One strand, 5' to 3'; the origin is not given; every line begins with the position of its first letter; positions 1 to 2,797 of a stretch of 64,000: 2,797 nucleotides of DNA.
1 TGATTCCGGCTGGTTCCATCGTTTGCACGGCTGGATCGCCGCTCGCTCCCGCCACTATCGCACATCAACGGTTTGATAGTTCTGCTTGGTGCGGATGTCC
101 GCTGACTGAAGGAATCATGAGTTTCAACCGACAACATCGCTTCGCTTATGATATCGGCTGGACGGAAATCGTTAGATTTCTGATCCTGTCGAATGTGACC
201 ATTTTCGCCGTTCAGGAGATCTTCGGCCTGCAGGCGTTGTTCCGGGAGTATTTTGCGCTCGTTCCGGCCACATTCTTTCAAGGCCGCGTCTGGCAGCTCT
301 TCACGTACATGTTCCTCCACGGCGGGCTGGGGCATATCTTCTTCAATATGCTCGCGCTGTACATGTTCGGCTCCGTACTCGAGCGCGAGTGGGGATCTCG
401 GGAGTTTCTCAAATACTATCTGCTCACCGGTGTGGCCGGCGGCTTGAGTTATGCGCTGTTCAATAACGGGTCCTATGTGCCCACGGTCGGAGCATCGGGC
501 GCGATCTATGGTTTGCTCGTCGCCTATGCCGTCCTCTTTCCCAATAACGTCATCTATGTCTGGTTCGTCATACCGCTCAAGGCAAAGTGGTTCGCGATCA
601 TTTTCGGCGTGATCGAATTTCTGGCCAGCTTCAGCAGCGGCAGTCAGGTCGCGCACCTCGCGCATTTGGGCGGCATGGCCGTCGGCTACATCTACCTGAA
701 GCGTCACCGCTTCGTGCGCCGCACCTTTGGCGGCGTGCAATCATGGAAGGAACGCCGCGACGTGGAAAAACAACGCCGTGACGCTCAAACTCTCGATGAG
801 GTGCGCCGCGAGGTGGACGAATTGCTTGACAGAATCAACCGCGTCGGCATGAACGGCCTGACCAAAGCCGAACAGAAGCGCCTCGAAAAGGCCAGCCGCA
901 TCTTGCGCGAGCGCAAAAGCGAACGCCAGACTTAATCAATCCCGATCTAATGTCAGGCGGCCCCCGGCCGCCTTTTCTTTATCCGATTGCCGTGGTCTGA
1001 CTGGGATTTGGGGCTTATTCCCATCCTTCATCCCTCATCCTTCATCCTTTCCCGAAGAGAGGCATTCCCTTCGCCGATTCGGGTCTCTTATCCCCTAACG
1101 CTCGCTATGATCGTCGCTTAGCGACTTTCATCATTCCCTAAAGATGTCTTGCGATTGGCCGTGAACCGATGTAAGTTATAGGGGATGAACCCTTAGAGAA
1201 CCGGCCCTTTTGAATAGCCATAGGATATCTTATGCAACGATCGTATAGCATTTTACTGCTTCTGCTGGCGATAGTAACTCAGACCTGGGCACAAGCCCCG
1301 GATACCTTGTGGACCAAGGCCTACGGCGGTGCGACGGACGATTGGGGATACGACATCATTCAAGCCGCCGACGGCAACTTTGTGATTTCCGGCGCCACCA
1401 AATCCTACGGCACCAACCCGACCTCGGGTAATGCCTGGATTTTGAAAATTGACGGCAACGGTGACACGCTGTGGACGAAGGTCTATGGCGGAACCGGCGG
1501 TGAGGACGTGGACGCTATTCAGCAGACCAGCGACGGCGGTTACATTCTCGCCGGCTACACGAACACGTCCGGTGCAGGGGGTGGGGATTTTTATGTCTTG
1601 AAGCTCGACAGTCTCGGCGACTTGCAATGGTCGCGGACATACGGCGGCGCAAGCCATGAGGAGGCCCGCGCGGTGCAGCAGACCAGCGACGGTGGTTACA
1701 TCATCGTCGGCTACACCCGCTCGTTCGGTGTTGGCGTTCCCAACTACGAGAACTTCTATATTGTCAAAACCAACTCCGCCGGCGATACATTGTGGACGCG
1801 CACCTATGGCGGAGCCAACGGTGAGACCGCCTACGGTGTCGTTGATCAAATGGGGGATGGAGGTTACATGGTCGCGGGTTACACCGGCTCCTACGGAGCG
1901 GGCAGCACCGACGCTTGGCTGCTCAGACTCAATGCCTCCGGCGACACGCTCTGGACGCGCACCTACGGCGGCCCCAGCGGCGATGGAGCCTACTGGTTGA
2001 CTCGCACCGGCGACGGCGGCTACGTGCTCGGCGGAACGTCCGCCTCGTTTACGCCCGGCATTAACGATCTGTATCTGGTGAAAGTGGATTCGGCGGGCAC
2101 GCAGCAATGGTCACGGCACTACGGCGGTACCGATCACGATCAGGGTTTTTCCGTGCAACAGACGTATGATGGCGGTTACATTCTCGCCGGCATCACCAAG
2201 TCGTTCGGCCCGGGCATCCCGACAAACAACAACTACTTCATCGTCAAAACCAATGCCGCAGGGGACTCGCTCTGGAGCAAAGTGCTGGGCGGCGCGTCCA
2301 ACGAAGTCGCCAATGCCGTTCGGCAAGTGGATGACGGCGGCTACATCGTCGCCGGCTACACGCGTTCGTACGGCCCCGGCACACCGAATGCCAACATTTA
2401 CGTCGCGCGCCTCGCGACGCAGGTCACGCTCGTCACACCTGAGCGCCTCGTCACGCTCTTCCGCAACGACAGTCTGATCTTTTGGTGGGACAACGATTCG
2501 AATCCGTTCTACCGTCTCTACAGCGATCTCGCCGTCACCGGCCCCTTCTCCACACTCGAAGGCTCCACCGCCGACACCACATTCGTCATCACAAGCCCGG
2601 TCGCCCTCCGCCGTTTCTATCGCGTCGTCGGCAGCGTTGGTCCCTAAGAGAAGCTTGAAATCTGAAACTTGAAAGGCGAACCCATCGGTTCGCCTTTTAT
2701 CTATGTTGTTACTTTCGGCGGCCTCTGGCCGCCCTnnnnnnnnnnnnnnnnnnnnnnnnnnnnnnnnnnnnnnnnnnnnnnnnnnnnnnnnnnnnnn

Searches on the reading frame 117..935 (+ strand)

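Call 80: search_protein_families(library=pfam, proteins=[window:117-935:+], max_evalue=0.0001)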
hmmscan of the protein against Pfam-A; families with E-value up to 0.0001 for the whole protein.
window:117-935:+ (272 aa): 3 families
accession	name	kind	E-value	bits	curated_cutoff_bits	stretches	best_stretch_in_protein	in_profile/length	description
PF01694.28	Rhomboid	-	7.2e-36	124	22.6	1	56-193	2-136/143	Rhomboid domain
PF08551.15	DUF1751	-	1.9e-09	38.4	22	1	51-115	2-65/99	Eukaryotic integral membrane protein (DUF1751)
PF20216.3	DUF6576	-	8.2e-09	35.9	27.3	1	230-261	15-46/47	Family of unknown function (DUF6576)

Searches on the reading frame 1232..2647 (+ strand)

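Call 4: search_protein_families(library=pfam, proteins=[window:1232-2647:+], max_evalue=0.1)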
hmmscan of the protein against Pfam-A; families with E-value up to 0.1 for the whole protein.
window:1232-2647:+ (471 aa): 1 family
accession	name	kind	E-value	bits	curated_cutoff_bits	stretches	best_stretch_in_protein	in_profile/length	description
PF17164.10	DUF5122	-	0.00018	22.1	27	2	209-238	3-31/36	Domain of unknown function (DUF5122) beta-propeller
